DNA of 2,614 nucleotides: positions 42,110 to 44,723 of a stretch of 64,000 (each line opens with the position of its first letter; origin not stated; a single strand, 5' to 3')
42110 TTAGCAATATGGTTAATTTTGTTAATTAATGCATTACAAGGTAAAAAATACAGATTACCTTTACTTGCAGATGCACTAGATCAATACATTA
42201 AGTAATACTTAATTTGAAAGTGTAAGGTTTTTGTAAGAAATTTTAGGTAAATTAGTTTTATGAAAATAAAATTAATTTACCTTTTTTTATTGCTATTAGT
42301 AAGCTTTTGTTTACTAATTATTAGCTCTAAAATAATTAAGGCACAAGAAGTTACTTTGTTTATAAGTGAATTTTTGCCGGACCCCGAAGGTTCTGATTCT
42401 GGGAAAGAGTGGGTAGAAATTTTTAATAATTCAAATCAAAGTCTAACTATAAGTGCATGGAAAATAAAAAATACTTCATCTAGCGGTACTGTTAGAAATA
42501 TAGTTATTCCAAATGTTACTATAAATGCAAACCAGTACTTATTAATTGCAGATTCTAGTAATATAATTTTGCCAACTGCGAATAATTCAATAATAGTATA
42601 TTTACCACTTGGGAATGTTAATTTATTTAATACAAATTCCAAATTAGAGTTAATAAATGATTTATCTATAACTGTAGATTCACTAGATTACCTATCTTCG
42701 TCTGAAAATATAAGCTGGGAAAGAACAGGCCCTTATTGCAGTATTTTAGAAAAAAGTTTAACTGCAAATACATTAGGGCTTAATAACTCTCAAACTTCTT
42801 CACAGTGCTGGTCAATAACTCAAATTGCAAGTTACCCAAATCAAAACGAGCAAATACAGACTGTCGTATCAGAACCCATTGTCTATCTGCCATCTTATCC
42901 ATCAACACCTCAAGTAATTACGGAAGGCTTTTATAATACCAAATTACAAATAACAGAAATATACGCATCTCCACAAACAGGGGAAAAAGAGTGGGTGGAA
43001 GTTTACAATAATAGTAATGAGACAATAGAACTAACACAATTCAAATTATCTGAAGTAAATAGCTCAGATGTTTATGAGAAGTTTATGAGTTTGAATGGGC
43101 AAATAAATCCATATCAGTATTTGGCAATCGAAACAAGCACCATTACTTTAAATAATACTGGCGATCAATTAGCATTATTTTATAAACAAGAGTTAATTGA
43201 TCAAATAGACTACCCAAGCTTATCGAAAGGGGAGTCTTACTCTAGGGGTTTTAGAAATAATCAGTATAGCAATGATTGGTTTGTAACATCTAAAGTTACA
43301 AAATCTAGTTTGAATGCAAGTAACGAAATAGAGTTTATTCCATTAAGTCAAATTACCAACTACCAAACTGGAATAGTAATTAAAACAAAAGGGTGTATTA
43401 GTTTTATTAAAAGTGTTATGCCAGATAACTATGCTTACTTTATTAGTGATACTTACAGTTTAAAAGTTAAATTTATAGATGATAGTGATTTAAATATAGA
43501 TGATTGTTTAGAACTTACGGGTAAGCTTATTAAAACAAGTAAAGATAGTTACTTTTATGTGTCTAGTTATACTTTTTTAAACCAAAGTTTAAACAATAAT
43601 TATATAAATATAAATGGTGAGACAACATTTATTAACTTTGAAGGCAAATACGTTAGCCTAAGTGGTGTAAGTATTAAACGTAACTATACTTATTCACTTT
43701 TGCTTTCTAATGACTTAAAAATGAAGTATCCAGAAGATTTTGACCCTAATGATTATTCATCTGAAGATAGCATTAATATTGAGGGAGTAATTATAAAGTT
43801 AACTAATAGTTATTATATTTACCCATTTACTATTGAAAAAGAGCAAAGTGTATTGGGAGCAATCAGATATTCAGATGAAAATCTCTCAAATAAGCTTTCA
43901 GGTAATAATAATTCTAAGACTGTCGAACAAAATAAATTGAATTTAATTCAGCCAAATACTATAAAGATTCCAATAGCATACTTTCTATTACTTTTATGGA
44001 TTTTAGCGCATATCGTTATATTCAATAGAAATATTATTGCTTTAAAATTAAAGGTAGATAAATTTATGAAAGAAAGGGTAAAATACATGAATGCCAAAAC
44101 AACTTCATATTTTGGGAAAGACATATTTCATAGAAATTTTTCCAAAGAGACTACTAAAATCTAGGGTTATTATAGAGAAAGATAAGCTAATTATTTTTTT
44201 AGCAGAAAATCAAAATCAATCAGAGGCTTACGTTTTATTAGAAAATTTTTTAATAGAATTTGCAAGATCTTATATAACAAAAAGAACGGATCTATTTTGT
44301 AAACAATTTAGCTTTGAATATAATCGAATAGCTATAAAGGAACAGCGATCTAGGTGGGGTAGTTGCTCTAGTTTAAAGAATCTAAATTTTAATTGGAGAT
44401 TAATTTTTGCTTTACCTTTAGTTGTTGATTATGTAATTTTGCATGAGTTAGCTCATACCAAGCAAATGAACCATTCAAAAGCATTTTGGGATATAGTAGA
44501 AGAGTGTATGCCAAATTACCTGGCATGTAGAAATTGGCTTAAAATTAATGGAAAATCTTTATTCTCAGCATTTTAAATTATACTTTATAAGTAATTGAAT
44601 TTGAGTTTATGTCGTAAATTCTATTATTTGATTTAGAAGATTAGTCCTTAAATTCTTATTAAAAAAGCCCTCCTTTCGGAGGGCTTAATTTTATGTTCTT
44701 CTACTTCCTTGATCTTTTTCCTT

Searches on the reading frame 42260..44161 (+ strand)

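Call 7: search_protein_families(library=pfam, proteins=[window:42260-44161:+], max_evalue=0.001)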
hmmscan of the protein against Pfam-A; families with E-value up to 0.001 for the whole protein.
window:42260-44161:+ (634 aa): 1 family
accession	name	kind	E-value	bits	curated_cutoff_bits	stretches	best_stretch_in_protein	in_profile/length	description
PF00932.25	LTD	-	3.9e-24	85.6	34.3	2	30-143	5-106/109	Lamin Tail Domain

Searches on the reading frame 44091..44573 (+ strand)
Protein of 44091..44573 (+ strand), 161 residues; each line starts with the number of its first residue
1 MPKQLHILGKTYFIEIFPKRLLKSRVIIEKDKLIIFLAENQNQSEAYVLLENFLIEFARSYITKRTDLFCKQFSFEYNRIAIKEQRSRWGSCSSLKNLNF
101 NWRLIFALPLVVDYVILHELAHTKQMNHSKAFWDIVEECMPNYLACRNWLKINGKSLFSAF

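Call 7: search_protein_families(library=pfam, proteins=[window:44091-44573:+], max_evalue=0.001)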
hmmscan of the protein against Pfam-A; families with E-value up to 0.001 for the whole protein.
window:44091-44573:+ (161 aa): 1 family
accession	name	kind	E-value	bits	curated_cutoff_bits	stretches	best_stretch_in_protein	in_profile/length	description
PF01863.23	YgjP-like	-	3e-42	145.4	26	1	3-151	59-205/207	YgjP-like, metallopeptidase domain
